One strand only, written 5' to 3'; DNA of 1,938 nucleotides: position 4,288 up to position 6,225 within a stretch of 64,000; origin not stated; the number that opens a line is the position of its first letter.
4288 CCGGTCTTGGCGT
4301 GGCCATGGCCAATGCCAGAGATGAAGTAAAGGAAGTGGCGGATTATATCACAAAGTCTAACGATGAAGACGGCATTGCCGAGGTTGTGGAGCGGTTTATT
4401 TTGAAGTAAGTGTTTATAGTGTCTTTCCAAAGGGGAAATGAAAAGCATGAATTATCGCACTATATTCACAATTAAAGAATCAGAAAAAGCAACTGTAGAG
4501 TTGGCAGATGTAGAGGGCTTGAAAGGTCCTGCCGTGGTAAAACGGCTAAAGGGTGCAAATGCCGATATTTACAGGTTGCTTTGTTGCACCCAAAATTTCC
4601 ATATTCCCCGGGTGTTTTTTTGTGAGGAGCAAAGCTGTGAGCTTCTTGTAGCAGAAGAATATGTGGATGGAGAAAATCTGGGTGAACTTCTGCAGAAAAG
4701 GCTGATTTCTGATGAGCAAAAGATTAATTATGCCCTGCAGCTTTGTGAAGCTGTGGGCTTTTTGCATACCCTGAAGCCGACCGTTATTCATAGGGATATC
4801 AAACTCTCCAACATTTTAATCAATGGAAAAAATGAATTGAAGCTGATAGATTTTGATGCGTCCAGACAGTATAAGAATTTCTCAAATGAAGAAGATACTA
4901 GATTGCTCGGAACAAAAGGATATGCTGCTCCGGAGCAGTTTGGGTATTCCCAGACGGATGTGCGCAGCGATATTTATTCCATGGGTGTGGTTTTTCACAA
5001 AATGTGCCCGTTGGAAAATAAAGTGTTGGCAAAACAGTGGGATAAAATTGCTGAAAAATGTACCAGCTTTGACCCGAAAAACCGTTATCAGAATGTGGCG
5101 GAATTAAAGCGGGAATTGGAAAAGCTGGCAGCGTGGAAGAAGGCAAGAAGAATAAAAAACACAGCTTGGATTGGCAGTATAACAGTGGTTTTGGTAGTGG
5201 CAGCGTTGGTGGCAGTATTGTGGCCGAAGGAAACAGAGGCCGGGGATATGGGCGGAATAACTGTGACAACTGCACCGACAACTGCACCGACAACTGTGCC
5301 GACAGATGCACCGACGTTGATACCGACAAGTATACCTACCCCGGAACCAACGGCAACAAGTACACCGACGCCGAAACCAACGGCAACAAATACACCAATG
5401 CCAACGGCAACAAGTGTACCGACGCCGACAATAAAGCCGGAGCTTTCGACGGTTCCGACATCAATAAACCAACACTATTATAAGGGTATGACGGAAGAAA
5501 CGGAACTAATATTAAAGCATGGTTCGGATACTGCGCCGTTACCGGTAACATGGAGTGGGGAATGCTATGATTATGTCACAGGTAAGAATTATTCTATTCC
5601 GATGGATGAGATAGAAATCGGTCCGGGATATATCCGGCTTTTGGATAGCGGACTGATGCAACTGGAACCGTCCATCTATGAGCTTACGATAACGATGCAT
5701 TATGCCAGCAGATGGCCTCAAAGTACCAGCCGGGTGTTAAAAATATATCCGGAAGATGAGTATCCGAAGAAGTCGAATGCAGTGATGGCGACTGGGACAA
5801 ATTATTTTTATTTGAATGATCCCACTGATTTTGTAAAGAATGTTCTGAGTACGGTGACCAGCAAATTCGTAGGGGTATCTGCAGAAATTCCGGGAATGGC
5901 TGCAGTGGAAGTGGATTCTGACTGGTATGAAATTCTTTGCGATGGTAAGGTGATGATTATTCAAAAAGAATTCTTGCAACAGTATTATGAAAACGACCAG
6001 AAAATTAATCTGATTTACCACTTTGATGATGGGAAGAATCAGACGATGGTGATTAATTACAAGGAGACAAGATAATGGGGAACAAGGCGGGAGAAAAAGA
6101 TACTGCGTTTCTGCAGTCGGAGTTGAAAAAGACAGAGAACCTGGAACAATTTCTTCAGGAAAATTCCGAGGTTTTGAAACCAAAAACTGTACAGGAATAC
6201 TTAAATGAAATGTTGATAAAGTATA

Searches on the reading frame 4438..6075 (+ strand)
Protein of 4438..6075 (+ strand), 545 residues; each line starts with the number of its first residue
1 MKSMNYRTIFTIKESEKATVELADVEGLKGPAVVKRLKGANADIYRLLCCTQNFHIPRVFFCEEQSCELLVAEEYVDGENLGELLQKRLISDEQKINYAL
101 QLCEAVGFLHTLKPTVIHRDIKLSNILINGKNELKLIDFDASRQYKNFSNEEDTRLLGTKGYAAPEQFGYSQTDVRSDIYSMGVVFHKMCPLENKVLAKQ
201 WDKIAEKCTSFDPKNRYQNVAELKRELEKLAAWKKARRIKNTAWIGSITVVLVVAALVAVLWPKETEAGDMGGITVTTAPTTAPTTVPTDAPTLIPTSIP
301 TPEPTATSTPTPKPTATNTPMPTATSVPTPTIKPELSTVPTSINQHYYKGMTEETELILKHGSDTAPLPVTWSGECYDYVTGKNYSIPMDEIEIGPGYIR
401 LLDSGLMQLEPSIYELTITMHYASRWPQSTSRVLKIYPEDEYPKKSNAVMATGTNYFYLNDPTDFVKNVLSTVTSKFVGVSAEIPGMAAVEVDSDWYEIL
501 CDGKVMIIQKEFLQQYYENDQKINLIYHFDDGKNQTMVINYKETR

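Call 9: search_protein_families(library=pfam, proteins=[window:4438-6075:+], max_evalue=0.01)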
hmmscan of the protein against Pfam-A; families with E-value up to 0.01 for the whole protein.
window:4438-6075:+ (545 aa): 5 families
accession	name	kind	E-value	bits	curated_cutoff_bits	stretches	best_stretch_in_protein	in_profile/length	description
PF00069.31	Pkinase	-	1.1e-29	104.1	31.7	1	55-197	59-198/263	Protein kinase domain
PF07714.23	PK_Tyr_Ser-Thr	-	8.1e-18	65.1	23.1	1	51-228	58-234/258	Protein tyrosine and serine/threonine kinase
PF03109.22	ABC1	-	8.2e-05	22.3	22.9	1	51-148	127-220/244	ABC1 atypical kinase-like domain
PF17667.7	Pkinase_fungal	-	0.00022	20.5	24.1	1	113-179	305-376/387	Fungal protein kinase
PF01636.29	APH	-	0.0042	17.3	23.2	1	88-141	147-196/239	Phosphotransferase enzyme family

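Call 11: search_protein_families(library=ncbifam, proteins=[window:4438-6075:+], max_evalue=0.01)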
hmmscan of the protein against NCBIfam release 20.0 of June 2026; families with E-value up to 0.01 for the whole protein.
window:4438-6075:+ (545 aa): 15 families
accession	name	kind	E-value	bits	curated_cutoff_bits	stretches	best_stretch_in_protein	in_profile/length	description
NF033483.0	PknB_PASTA_kin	equivalog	8.1e-31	107.7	450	1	66-189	80-201/563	Stk1 family PASTA domain-containing Ser/Thr kinase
NF047741.1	antiphage_MADS6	equivalog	2.1e-18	66.2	460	1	56-190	258-397/612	methylation-associated defense system protein kinase MAD6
NF052427.1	StpK7MSMEG_1200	equivalog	1e-17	63.9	900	1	69-188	82-201/601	serine/threonine protein kinase StpK7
NF038150.1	lanthi_synth_IV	equivalog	6e-14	51.3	650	1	56-208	255-415/851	class IV lanthionine synthetase LanL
NF043056.1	T4SS_LegK1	equivalog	1.2e-09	37.4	550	1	109-187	198-281/516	Dot/Icm T4SS effector kinase LegK1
NF038151.1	lanthi_synth_III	equivalog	2.4e-08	32.9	575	1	100-209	343-442/833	class III lanthionine synthetase LanKC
TIGR03903.1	TOMM_kin_cyc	equivalog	4.2e-08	31.5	705.75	1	72-186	57-179/1267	TOMM system kinase/cyclase fusion protein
NF009651.0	PRK13184.1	equivalog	5.3e-08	31.3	839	1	101-205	121-240/932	serine/threonine-protein kinase PknD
NF011463.0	PRK14879.1-4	equivalog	1.4e-06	27.9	188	1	52-143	78-161/237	Kae1-associated kinase Bud32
NF002475.0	PRK01723.1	equivalog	7.6e-06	25.1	142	1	78-146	132-194/241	3-deoxy-D-manno-octulosonic acid kinase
TIGR03724.2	arch_bud32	equivalog_domain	2e-05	24.2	125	1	55-145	56-134/193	KEOPS complex kinase/ATPase Bud32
NF033442.0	BREX_PglW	equivalog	5.8e-05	21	990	1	75-190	590-704/1391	BREX system serine/threonine kinase PglW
NF011464.0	PRK14879.1-7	equivalog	9.8e-05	22.2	246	1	54-140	66-147/221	Kae1-associated kinase Bud32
NF033761.1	gliding_GltJ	equivalog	0.00044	19.5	450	1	190-335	319-467/671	adventurous gliding motility protein GltJ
NF008084.0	PRK10819.1-5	equivalog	0.0043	17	315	1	274-330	55-112/249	TonB system transport protein TonB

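Call 58: search_protein_families(library=padloc, proteins=[window:4438-6075:+], max_evalue=0.001)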
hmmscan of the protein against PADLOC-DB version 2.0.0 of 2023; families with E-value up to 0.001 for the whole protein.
window:4438-6075:+ (545 aa): 32 families (the best 25 are shown)
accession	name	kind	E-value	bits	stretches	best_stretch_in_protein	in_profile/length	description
PDLC04047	PD-T4-6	-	2.6e-32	110.2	1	52-189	69-205/327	-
PDLC04138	mad6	-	1.6e-31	107.9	1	56-190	114-250/659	mads_6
PDLC04042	PD-T4-6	-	1.2e-29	101.9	1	54-189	69-205/292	-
PDLC04053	PD-T4-6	-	2.3e-28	97.5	1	52-189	67-204/311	-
PDLC04060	PD-T4-6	-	2.4e-28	97.3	1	62-190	77-203/486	-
PDLC04057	PD-T4-6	-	7.5e-25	85.8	1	29-189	47-203/443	-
PDLC04044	PD-T4-6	-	1.4e-24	85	1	56-186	100-229/372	-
PDLC04043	PD-T4-6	-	1.7e-24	84.7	1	65-189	86-210/452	-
PDLC04052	PD-T4-6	-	2.6e-24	84.3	1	71-189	90-209/496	-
PDLC04061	PD-T4-6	-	1.6e-23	82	1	72-188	98-215/510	-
PDLC04040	PD-T4-6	-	5.1e-22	76.3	1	73-189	82-198/547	-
PDLC04062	PD-T4-6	-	9.2e-22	75.7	1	52-185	95-227/450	-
PDLC04048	PD-T4-6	-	1.9e-21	74.8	1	63-189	81-205/354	-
PDLC04045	PD-T4-6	-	6.4e-20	69.4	1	53-186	98-236/350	-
PDLC04054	PD-T4-6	-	6.8e-20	69.8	1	66-190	83-207/347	-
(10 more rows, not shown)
